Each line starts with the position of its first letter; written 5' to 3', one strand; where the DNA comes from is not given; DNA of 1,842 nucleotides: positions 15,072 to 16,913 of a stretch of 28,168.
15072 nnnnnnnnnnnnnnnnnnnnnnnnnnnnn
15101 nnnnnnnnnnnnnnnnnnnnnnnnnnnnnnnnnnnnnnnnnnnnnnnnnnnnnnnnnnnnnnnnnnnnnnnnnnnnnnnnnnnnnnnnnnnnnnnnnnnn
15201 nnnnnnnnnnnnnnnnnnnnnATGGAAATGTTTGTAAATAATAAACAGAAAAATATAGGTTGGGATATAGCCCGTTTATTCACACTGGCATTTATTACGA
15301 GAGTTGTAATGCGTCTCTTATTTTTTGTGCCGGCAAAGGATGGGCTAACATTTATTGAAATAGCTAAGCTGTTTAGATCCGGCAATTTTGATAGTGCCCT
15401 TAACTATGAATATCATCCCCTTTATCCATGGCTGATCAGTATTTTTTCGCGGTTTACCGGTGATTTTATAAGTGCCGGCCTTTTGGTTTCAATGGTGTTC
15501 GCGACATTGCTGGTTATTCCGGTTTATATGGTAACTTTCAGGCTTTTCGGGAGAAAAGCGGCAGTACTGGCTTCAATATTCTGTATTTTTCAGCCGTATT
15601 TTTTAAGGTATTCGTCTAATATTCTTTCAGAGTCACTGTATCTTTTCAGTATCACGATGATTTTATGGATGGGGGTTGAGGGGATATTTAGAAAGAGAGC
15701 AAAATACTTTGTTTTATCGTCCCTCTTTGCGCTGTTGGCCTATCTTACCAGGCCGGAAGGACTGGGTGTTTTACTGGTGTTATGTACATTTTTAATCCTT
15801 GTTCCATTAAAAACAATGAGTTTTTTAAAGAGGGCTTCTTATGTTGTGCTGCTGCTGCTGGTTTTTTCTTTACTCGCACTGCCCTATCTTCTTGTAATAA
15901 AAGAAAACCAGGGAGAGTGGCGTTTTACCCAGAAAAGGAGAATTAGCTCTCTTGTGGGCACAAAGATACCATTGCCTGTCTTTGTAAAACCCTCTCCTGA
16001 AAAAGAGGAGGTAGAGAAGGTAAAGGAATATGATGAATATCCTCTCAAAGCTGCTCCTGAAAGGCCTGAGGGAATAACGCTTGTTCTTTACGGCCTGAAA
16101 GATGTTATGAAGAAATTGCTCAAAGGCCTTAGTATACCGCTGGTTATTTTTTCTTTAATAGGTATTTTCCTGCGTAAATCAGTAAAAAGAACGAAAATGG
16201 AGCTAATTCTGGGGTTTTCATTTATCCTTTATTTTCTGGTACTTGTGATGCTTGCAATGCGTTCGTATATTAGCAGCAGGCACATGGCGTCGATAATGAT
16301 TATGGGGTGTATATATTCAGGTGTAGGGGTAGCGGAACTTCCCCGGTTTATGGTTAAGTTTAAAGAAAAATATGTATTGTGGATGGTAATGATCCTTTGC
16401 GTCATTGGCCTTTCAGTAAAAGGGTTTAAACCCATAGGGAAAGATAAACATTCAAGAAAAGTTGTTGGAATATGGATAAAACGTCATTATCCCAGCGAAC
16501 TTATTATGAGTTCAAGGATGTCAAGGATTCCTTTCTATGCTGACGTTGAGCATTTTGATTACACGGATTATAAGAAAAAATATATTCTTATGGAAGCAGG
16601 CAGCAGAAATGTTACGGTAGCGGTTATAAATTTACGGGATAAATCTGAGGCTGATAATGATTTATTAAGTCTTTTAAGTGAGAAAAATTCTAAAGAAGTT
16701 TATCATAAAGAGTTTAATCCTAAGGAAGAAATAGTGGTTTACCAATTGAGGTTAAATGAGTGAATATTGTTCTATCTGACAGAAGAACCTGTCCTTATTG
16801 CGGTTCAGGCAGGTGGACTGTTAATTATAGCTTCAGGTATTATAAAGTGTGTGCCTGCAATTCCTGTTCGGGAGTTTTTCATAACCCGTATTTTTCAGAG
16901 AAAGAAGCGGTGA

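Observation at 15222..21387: Non-canonical polyprenyl-phosphate-sugar module: GT-C / Zn-ribbon methyltransferase / GT-C / Ppm1-ArnC-like GT2 / B12-radical SAM, all translationally coupled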

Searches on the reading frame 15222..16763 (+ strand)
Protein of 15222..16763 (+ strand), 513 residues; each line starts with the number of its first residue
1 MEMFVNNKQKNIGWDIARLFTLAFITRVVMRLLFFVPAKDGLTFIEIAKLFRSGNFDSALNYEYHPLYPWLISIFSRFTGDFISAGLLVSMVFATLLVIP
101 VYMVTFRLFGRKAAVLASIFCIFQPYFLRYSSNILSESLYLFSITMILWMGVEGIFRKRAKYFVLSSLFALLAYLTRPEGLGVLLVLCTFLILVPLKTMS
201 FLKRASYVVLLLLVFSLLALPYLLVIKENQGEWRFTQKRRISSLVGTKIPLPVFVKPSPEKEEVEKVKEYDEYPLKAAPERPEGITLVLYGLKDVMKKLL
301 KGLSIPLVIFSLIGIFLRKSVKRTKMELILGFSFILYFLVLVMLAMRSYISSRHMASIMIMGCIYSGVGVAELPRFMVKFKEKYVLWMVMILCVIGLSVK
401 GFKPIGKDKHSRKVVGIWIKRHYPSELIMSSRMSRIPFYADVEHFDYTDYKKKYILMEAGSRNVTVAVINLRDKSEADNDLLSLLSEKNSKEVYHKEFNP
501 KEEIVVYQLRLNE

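Call 3: search_protein_families(library=pfam, proteins=[window:15222-16763:+], max_evalue=0.01)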
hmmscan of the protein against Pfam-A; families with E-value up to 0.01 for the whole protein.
window:15222-16763:+ (513 aa): 1 family
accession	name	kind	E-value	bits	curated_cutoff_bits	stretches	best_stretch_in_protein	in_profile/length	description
PF13231.12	PMT_2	-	2.3e-10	41.3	26.1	1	66-218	4-154/160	Dolichyl-phosphate-mannose-protein mannosyltransferase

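Call 5: search_protein_families(library=ncbifam, proteins=[window:15222-16763:+], max_evalue=0.01)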
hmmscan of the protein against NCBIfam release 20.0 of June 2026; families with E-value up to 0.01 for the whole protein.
window:15222-16763:+ (513 aa): 0 families

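Call 32: search_solved_structures(query=window:15222-16760:+, max_evalue=1)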
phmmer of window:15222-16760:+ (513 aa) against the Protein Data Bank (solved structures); distinct sequences matched with E-value up to 1: 0.

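Call 33: find_homologous_proteins(query=window:15222-16760:+, max_evalue=0.0001)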
Query window:15222-16760:+ (513 aa): 51 proteins with E <= 0.0001 among 8000 candidates.
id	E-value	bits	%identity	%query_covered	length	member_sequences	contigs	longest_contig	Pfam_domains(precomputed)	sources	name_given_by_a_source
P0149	0.0e+0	1070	96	100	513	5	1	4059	PF13231.13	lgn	-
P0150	0.0e+0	1020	90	99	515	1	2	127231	PF13231.13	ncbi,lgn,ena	-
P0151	3.9e-177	608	55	98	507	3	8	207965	PF13231.13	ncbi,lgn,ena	-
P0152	1.2e-175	603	53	99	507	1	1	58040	PF13231.13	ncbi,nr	ncbi:MAG: glycosyltransferase family 39 protein [bacterium]|nr:glycosyltransferase family 39 protein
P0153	1.7e-172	593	54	98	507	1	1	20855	PF13231.13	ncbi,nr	ncbi:MAG: glycosyltransferase family 39 protein [Candidatus Aureabacteria bacterium]|nr:glycosyltran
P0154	7.7e-46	175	29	96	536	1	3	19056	PF13231.13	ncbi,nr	ncbi:MAG: hypothetical protein GTO24_11085 [candidate division Zixibacteria bacterium]|nr:hypothetic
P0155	2.1e-44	170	28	95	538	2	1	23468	PF13231.13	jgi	-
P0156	2.6e-41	160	28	82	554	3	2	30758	-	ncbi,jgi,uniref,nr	ncbi:MAG: hypothetical protein C4541_05235 [Candidatus Auribacter fodinae]|uniref:Glycosyltransferas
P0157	2.0e-37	147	28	83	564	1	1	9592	PF13231.13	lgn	-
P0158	3.8e-36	143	27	89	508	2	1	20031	PF13231.13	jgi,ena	-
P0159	9.7e-36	142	24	95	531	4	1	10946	PF13231.13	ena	-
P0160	2.3e-35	140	26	92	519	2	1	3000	PF13231.13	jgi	jgi:4-amino-4-deoxy-L-arabinose transferase-like glycosyltransferase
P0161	3.7e-34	136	25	89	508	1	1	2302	PF13231.13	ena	-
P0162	4.4e-34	136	28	96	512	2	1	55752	PF13231.13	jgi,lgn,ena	-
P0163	7.8e-33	132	24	88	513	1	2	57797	PF13231.13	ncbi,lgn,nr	ncbi:MAG: glycosyltransferase family 39 protein [Syntrophaceae bacterium]|nr:glycosyltransferase fam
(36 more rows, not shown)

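Call 39: search_solved_structures(query=A3, max_evalue=1)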
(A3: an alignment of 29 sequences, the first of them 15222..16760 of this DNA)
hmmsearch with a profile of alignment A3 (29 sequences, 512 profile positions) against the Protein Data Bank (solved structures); distinct sequences matched with E-value up to 1: 6.
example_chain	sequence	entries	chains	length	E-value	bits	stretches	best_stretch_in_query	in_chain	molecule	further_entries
3waj_A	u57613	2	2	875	0.0029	19.5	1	89-221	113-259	Transmembrane oligosaccharyl transferase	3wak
5gmy_A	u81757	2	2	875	0.0029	19.5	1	89-221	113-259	Transmembrane oligosaccharyl transferase, putative | Dolichyl-phosphooligosaccharide-protein glycotransferase 3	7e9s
8c0e_A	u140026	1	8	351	0.039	15.8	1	202-249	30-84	ECA polysaccharide chain length modulation protein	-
6p25_A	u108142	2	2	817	0.15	13.9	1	8-172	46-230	Dolichyl-phosphate-mannose--protein mannosyltransferase 1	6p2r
2byk_B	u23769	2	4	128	0.52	12.1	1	199-270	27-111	CHRAC-14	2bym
5bvl_A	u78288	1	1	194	0.97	11.2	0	456-498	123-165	designed TIM barrel sTIM11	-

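Call 54: predict_structure(alignment_id=A3)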
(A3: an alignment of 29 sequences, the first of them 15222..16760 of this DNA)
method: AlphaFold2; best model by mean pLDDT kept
length: 513 residues; sequences in the alignment: 29
mean_pLDDT: 85.0   pTM: 0.85
mean pLDDT of the five models: 85.0, 83.9, 83.8, 82.5, 82.5
residues with pLDDT >= 90: 269; 70-90: 187; 50-70: 13; < 50: 44
segments of 3 or more residues with pLDDT < 50: 1-7, 244-280
pLDDT, mean of each block of 10 residues (from residue 1): 47 91 96 90 94 92 92 96 96 98 94 95 95 95 97 93 97 92 91 87 95 95 87 76 44 39 33 42 74 88 88 88 85 90 82 90 95 83 86 90 88 94 84 90 83 83 89 83 85 93 92 70
secondary structure, 60 per line:
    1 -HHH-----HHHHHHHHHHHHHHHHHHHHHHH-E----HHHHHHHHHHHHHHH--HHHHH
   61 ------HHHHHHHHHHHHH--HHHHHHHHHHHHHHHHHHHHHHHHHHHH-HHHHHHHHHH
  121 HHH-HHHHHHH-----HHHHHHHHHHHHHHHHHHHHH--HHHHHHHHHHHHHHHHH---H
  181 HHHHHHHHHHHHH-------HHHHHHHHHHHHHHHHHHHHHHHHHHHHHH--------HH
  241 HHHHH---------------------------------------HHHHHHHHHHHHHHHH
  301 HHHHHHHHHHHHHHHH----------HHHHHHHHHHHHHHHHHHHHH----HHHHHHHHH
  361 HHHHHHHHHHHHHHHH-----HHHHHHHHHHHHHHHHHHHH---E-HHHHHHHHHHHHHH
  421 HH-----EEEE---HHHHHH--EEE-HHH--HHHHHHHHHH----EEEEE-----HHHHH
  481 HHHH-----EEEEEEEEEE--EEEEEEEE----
elements in order: H10-32 H39-53 H56-60 H67-79 H82-109 H111-123 H125-131 H137-157 H160-176 H180-193 H201-230 H239-245 H285-316 H327-347 H352-376 H382-401 H407-422 E428-431 H435-440 E443-445 H452-461 E466-470 H476-484 E490-499 E502-509

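Call 57: fold_search(model_id=the predicted structure, library=pdb)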
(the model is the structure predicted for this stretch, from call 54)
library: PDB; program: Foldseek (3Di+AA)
matches with E <= 10: 250; with E <= 0.001: 30
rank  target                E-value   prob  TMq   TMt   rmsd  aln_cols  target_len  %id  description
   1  9n9j_I                3.9e-09  1.00  0.60  0.46   8.9       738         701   11  Structure of a GRP94 folding intermediate engaged with a CCDC134- and FKBP11-bound secretory translocon (released 2025-11-19)
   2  8age_A                1.9e-08  1.00  0.62  0.51  10.2       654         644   10  Structure of yeast oligosaccharylransferase complex with acceptor peptide bound (released 2022-12-07)
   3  6s7t_A                2.6e-08  1.00  0.61  0.46   9.9       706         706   11  Cryo-EM structure of human oligosaccharyltransferase complex OST-B (released 2019-12-18)
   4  8pn9_A                2.7e-08  1.00  0.58  0.47  10.2       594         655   12  Structure of human oligosaccharyltransferase OST-A complex bound to NGI-1 (released 2024-05-08)
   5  7oci_F                2.9e-08  1.00  0.60  0.49  11.1       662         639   10  Cryo-EM structure of yeast Ost6p containing oligosaccharyltransferase complex (released 2022-02-16)
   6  8b6l_I                3.1e-08  1.00  0.60  0.46   9.7       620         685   13  Subtomogram average of the human Sec61-TRAP-OSTA-translocon (released 2022-12-07)
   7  8agc_A                3.1e-08  1.00  0.61  0.47  10.5       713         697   11  Structure of yeast oligosaccharylransferase complex with lipid-linked oligosaccharide and non-acceptor peptide bound (released 2022-12-07)
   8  6s7o_A                5.2e-08  1.00  0.61  0.50  10.0       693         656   11  Cryo-EM structure of human oligosaccharyltransferase complex OST-A (released 2019-12-18)
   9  8agb_A                6.5e-08  1.00  0.57  0.47  14.1       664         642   10  Structure of yeast oligosaccharylransferase complex with lipid-linked oligosaccharide bound (released 2022-12-07)
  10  5ezm                  8.1e-08  1.00  0.60  0.57   8.8       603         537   14  Crystal Structure of ArnT from Cupriavidus metallidurans in the apo state (released 2016-02-17)
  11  5f15                  8.8e-08  1.00  0.63  0.60   6.6       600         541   14  Crystal Structure of ArnT from Cupriavidus metallidurans bound to Undecaprenyl phosphate (released 2016-02-17)
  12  6c26_A                1.8e-07  1.00  0.57  0.47  11.5       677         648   10  The Cryo-EM structure of a eukaryotic oligosaccharyl transferase complex (released 2018-01-31)
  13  6ezn_F                1.9e-07  1.00  0.60  0.49  11.6       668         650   10  Cryo-EM structure of the yeast oligosaccharyltransferase (OST) complex (released 2018-01-17)
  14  6ftg_5                2.8e-07  1.00  0.58  0.48  12.9       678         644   12  Subtomogram average of OST-containing ribosome-translocon complexes from canine rough microsomal membranes (released 2018-03-21)
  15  9s6t_A                1.0e-06  1.00  0.59  0.63   6.3       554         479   12  Ternary cryo-EM structure of chicken ALG12 with Dol25-PP-GlcNAc2Man7, Dol25-P-Man, and Fab (released 2026-03-18)
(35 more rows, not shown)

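Call 71: find_encoding_contigs(protein=P0154, flank=8000, max_places=1)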
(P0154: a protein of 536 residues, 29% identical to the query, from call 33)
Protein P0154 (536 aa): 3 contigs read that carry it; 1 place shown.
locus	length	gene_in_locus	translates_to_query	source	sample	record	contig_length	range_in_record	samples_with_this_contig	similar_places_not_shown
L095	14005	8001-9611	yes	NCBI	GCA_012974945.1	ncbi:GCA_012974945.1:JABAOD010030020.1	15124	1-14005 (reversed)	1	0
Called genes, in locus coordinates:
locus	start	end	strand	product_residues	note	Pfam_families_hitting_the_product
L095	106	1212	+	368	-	PF00155:Aminotran_1_2, PF01041:DegT_DnrJ_EryC1, PF01053:Cys_Met_Meta_PP (weak), PF01212:Beta_elim_lyase (faint)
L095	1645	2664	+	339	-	PF13489:Methyltransf_23, PF13847:Methyltransf_31, PF08241:Methyltransf_11, PF08242:Methyltransf_12, PF13649:Methyltransf_25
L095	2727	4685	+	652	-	PF13522:GATase_6, PF13537:GATase_7, PF00733:Asn_synthase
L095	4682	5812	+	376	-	PF13477:Glyco_trans_4_2, PF13439:Glyco_transf_4, PF13579:Glyco_trans_4_4, PF20706:GT4-conflict (weak), PF00534:Glycos_transf_1, PF13692:Glyco_trans_1_4, PF13524:Glyco_trans_1_2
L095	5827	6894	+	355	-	PF01073:3Beta_HSD, PF01370:Epimerase, PF02719:Polysacc_synt_2, PF13460:NAD_binding_10, PF16363:GDP_Man_Dehyd, PF07993:NAD_binding_4, PF04321:RmlD_sub_bind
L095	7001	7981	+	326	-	PF00953:Glycos_transf_4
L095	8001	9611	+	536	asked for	PF13231:PMT_2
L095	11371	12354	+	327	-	PF00294:PfkB, PF08543:Phos_pyr_kin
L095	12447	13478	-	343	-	-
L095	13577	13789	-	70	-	PF07311:Dodecin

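Call 72: find_encoding_contigs(protein=P0162, flank=8000, max_places=1)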
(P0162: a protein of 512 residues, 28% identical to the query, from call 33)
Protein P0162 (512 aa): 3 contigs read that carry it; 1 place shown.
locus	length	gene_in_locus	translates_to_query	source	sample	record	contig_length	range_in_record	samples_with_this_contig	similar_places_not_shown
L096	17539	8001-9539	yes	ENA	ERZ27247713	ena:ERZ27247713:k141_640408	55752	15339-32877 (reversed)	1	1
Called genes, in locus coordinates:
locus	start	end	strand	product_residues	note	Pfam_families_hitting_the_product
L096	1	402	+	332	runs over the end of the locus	PF13524:Glyco_trans_1_2 (weak), PF13692:Glyco_trans_1_4, PF00534:Glycos_transf_1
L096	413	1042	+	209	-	PF13489:Methyltransf_23 (weak), PF08241:Methyltransf_11, PF13649:Methyltransf_25 (faint), PF13847:Methyltransf_31 (weak)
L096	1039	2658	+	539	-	PF06293:Kdo, PF01163:RIO1 (faint), PF06293:Kdo, PF00069:Pkinase (weak)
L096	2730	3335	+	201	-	PF14602:Hexapep_2 (faint), PF00132:Hexapep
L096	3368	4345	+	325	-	PF00535:Glycos_transf_2, PF13641:Glyco_tranf_2_3, PF13632:Glyco_trans_2_3 (weak)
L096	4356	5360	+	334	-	PF01408:GFO_IDH_MocA, PF02894:GFO_IDH_MocA_C, PF22725:GFO_IDH_MocA_C3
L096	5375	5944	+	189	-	PF25084:LbH_EIF2B, PF00132:Hexapep, PF25087:GMPPB_C (weak), PF14602:Hexapep_2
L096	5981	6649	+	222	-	PF01797:Y1_Tnp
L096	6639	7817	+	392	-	PF02350:Epimerase_2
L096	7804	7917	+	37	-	-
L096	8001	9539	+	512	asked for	PF13231:PMT_2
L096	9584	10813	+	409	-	PF01554:MatE (faint), PF01943:Polysacc_synt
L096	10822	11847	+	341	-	PF00535:Glycos_transf_2, PF13641:Glyco_tranf_2_3, PF13632:Glyco_trans_2_3 (faint)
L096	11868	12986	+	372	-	PF01041:DegT_DnrJ_EryC1, PF01053:Cys_Met_Meta_PP (weak)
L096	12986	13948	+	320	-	PF13489:Methyltransf_23, PF07021:MetW, PF08241:Methyltransf_11, PF08242:Methyltransf_12, PF13649:Methyltransf_25, PF13847:Methyltransf_31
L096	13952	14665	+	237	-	PF13489:Methyltransf_23, PF01209:Ubie_methyltran (faint), PF02353:CMAS, PF07021:MetW (weak), PF13847:Methyltransf_31, PF08241:Methyltransf_11, PF08242:Methyltransf_12, PF13649:Methyltransf_25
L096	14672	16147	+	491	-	PF13231:PMT_2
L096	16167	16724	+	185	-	PF25084:LbH_EIF2B (faint), PF25087:GMPPB_C (faint), PF00132:Hexapep, PF14602:Hexapep_2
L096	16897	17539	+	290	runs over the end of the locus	PF03706:LPG_synthase_TM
